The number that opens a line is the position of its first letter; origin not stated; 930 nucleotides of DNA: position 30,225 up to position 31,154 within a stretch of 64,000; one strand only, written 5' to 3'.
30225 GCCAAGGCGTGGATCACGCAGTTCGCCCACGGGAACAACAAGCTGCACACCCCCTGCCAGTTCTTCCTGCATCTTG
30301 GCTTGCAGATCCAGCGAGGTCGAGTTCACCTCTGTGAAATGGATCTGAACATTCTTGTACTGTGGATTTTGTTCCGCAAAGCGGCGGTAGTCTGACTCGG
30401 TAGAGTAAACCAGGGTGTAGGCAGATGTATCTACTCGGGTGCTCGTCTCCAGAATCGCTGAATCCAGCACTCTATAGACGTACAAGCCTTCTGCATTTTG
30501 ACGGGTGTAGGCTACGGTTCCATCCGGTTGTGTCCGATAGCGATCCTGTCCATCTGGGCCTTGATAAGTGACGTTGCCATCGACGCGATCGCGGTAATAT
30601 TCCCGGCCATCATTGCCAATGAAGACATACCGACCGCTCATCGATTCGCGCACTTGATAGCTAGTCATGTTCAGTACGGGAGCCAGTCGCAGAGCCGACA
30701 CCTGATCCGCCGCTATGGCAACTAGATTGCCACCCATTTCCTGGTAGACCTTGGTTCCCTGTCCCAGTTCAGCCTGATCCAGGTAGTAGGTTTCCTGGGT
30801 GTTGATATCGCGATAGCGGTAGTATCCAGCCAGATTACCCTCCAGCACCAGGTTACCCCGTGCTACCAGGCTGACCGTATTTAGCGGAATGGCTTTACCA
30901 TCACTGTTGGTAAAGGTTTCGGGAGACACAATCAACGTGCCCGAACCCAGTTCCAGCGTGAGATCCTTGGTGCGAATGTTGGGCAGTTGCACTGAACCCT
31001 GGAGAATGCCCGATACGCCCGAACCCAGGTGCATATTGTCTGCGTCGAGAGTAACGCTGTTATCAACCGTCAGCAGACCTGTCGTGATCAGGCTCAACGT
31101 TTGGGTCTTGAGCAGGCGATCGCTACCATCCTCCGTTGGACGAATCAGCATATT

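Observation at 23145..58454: One uninterrupted 35.3-kb ORF (11,769 codons) fills 55% of the window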

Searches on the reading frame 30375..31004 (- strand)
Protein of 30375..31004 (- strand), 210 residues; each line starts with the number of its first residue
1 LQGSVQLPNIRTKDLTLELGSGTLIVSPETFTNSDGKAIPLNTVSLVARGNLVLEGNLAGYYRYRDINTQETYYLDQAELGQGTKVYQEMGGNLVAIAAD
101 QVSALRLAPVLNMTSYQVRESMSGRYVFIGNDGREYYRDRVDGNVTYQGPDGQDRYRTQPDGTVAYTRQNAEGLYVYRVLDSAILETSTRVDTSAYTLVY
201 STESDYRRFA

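Call 103: search_protein_families(library=phrogs, proteins=[window:30375-31004:-], max_evalue=0.01)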
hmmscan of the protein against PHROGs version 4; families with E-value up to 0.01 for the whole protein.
window:30375-31004:- (210 aa): 0 families
